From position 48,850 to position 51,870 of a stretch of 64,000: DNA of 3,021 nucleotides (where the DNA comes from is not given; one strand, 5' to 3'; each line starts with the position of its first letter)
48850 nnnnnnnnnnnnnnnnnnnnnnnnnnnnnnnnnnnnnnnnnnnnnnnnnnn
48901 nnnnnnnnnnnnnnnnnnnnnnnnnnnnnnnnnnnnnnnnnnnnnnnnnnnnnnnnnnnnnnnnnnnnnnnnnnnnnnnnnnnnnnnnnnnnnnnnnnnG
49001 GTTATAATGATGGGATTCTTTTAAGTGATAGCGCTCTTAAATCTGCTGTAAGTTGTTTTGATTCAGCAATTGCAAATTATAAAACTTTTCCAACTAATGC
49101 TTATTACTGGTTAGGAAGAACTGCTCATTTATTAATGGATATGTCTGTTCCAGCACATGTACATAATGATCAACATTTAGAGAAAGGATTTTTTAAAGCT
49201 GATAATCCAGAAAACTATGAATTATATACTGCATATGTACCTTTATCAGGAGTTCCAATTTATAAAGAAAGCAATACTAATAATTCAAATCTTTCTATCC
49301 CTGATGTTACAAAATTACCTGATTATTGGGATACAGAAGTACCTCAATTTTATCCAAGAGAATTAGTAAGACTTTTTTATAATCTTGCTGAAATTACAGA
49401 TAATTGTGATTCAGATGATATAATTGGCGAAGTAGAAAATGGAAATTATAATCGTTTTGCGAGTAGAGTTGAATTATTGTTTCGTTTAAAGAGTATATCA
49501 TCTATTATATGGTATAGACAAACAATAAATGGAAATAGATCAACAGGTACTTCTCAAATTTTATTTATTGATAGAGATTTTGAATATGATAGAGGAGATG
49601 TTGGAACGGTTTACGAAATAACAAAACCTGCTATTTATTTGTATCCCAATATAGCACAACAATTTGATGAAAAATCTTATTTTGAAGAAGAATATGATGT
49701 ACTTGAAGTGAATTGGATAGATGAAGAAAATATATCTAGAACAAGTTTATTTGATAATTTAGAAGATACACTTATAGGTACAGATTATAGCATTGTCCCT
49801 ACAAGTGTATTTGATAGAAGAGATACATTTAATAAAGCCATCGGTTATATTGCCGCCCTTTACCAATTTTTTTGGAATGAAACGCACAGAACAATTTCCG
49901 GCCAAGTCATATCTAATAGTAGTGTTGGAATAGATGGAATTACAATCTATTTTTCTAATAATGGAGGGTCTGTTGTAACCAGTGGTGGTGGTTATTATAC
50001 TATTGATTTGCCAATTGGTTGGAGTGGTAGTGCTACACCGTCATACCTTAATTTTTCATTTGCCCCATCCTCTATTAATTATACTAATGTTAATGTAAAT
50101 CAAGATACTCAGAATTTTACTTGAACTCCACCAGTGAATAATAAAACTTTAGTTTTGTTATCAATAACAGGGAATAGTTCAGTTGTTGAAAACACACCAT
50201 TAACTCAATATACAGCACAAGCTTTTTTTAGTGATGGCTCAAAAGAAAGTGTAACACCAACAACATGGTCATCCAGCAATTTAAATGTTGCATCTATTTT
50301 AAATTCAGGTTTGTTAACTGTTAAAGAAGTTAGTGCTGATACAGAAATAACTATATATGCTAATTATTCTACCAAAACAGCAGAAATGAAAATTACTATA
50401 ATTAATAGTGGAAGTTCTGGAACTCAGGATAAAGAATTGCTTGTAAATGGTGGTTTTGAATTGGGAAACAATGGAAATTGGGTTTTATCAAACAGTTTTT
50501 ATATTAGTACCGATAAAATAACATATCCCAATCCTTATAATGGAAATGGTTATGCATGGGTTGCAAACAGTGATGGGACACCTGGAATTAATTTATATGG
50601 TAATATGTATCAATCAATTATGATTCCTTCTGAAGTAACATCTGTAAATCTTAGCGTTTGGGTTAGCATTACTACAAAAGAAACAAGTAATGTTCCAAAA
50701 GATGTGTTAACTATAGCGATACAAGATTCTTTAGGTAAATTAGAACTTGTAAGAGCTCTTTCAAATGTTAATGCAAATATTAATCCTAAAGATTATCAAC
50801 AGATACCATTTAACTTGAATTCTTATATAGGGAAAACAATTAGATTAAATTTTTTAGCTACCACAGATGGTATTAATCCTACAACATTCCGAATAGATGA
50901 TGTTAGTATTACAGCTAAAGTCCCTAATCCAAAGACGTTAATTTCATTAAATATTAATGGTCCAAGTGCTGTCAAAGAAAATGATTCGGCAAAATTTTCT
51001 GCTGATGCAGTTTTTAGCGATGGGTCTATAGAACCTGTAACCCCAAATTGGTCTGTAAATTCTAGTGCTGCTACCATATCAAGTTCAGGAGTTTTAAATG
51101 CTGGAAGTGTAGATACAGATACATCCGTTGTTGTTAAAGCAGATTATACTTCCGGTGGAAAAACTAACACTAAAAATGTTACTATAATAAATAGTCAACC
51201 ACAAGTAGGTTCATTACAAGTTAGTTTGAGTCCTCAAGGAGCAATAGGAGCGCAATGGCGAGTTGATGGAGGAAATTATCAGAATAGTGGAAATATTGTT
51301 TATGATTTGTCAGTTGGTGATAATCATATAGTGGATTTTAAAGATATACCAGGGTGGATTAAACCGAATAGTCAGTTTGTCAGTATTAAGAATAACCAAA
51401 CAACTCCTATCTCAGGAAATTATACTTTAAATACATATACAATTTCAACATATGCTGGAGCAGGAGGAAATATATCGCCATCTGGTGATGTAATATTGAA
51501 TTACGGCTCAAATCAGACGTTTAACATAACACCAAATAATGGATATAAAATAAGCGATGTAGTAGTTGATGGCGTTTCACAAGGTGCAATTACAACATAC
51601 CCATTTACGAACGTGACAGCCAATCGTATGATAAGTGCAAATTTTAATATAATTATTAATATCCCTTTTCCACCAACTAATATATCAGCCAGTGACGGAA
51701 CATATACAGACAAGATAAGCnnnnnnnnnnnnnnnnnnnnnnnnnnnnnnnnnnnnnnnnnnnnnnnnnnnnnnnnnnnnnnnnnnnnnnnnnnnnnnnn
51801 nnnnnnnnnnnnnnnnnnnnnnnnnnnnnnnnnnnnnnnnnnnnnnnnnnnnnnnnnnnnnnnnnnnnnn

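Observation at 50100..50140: A single in-frame TGA separates the S8/PLC protease ORF from the 1749-aa adhesin ORF, which has no start signal of its own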

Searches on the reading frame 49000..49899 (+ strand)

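Call 28: search_protein_families(library=pfam, proteins=[window:49000-49899:+], max_evalue=1)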
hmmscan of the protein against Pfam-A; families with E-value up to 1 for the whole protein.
window:49000-49899:+ (300 aa): 1 family
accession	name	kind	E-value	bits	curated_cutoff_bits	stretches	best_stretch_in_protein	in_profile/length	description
PF15180.11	NPBW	-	0.32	11.2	27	1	21-57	14-50/118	Neuropeptides B and W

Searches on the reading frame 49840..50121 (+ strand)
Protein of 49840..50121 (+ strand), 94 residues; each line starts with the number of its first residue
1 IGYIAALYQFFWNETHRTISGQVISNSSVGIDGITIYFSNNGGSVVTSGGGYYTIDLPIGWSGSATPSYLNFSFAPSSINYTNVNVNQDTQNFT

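Call 28: search_protein_families(library=pfam, proteins=[window:49840-50121:+], max_evalue=1)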
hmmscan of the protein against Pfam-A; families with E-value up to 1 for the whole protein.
window:49840-50121:+ (94 aa): 4 families
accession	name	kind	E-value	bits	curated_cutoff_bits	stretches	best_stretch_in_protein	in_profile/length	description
PF13620.12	CarboxypepD_reg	-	0.00014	22.6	32.3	1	18-90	1-75/82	Carboxypeptidase regulatory-like domain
PF13715.12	CarbopepD_reg_2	-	0.00071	20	32.2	1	19-58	1-42/88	CarboxypepD_reg-like domain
PF10633.15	NPCBM_assoc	-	0.099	13.3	24.4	1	34-79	9-51/78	NPCBM-associated, NEW3 domain of alpha-galactosidase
PF25020.1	TTR_TEN1-4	-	0.13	12.7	27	1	16-55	6-47/86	Teneurin TTR-like domain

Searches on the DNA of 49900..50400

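Call 29: search_rna_families(source=window, start=49900, end=50400, threshold=evalue, max_evalue=10)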
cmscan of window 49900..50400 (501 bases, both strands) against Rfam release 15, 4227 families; matches with E-value up to 10: 2.
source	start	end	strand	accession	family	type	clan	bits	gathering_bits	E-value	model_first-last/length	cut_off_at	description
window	50176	50205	-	RF01162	sn668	Gene; snRNA; snoRNA; CD-box;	-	17.8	40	0.75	1-65/65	no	Small nucleolar RNA sn668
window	50053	50093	-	RF01374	CRISPR-DR61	Gene; CRISPR;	-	17.8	38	3.5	1-37/37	no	CRISPR RNA direct repeat element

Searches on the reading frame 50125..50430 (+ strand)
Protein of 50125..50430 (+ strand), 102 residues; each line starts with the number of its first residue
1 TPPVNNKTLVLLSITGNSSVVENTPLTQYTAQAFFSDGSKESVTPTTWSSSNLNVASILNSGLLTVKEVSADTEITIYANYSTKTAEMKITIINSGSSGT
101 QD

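Call 28: search_protein_families(library=pfam, proteins=[window:50125-50430:+], max_evalue=1)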
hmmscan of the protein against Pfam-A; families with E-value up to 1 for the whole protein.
window:50125-50430:+ (102 aa): 2 families
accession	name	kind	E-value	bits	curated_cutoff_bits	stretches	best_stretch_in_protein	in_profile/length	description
PF02368.24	Big_2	-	0.011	16.2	22.8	1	14-85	7-74/79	Bacterial Ig-like domain (group 2)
PF14202.11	TnpW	-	0.13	12.5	25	1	27-42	8-23/35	Transposon-encoded protein TnpW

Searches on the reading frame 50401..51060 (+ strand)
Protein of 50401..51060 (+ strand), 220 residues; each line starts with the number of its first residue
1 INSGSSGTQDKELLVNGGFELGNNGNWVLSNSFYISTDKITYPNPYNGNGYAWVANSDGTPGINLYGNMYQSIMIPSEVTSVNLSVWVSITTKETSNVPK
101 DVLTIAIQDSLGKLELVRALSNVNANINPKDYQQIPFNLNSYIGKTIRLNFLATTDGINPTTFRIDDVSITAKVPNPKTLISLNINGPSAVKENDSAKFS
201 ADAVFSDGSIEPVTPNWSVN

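Call 28: search_protein_families(library=pfam, proteins=[window:50401-51060:+], max_evalue=1)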
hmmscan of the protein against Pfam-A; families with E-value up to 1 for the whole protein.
window:50401-51060:+ (220 aa): 2 families
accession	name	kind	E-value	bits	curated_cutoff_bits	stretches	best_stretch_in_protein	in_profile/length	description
PF20773.4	InhA-like_MAM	-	0.00014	21.8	26.9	1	106-172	93-164/191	Immune inhibitor A-like, MAM domain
PF11585.13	Stomoxyn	-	0.13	12.6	25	1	90-106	15-31/40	Insect antimicrobial peptide, stomoxyn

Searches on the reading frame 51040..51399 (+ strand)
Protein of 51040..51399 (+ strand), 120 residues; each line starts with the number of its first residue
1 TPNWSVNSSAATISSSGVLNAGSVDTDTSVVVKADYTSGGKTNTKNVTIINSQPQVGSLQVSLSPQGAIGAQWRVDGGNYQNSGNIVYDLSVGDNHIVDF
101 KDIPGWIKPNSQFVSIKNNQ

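Call 28: search_protein_families(library=pfam, proteins=[window:51040-51399:+], max_evalue=1)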
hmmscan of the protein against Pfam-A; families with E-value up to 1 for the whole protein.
window:51040-51399:+ (120 aa): 2 families
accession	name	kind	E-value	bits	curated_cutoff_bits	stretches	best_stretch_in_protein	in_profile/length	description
PF20032.4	ADYC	-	0.0079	16.8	27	1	31-77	121-166/176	ADYC domain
PF20615.3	DUF6802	-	0.033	14.6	27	1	7-79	30-99/102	Family of unknown function (DUF6802)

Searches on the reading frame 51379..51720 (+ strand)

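Call 28: search_protein_families(library=pfam, proteins=[window:51379-51720:+], max_evalue=1)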
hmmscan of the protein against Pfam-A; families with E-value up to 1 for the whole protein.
window:51379-51720:+ (114 aa): 2 families
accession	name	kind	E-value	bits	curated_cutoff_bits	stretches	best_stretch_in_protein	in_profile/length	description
PF18998.6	Flg_new_2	-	2.1e-06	28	23.6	1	20-91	1-71/73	Divergent InlB B-repeat domain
PF05494.18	MlaC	-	0.15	12.3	26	1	53-82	125-154/166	MlaC protein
